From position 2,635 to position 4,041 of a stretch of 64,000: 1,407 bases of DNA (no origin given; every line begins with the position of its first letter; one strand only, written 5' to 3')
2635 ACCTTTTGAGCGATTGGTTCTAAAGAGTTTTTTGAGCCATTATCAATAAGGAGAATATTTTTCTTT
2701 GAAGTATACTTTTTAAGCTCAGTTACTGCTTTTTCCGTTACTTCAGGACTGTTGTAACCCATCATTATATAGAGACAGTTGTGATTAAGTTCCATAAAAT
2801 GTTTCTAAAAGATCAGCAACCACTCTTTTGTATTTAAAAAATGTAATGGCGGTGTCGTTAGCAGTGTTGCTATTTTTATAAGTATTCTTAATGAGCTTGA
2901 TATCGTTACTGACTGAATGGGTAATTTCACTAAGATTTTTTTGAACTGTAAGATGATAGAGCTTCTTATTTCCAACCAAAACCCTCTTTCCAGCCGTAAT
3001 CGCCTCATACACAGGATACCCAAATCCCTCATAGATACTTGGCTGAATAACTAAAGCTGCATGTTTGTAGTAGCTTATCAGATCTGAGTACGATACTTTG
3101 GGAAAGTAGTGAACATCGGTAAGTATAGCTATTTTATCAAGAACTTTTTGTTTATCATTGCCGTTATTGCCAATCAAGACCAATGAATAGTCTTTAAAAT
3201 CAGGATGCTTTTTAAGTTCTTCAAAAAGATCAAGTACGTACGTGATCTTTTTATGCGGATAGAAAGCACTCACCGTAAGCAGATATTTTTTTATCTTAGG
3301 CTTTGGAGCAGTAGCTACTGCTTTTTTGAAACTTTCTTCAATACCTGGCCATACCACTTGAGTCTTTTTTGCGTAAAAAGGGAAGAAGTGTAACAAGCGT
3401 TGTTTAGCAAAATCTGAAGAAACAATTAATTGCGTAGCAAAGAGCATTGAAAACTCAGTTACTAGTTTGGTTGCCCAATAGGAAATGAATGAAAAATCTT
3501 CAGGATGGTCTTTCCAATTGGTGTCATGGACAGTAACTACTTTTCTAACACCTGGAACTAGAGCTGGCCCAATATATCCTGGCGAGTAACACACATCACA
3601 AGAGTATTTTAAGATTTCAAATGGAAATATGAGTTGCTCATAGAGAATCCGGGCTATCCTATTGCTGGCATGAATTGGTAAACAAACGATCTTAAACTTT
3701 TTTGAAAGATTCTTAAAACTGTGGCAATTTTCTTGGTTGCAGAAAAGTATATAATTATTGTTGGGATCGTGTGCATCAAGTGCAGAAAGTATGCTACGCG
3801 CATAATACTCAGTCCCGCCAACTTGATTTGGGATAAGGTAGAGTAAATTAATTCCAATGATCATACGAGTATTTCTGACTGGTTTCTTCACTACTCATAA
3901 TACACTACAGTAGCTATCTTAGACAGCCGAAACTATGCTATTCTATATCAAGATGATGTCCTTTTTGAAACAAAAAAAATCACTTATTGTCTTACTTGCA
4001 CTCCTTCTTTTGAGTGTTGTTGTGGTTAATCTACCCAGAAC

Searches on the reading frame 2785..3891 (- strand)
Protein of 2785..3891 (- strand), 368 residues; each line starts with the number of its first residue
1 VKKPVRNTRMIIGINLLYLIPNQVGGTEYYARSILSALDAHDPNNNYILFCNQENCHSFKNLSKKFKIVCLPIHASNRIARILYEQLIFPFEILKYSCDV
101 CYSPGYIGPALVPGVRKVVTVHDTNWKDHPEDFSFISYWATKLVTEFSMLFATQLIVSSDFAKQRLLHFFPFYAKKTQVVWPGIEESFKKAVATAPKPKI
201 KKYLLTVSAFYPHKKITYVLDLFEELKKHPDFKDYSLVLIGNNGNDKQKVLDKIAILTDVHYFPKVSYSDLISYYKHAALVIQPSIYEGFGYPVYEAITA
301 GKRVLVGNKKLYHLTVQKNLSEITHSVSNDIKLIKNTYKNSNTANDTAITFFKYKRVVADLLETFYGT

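Call 12: search_protein_families(library=pfam, proteins=[window:2785-3891:-], max_evalue=0.01)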
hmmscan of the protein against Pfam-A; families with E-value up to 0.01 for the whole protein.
window:2785-3891:- (368 aa): 4 families
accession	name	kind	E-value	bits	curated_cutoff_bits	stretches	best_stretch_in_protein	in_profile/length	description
PF00534.26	Glycos_transf_1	-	8e-21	74.8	26.4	1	195-312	9-127/172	Glycosyl transferases group 1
PF13692.12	Glyco_trans_1_4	-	3.1e-13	50.6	27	1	202-308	2-107/142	Glycosyl transferases group 1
PF13439.12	Glyco_transf_4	-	5.7e-09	36.7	28.5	1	24-186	1-168/170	Glycosyltransferase Family 4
PF20706.3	GT4-conflict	-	5.8e-06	26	26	1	176-309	173-313/385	Family 4 Glycosyltransferase in conflict systems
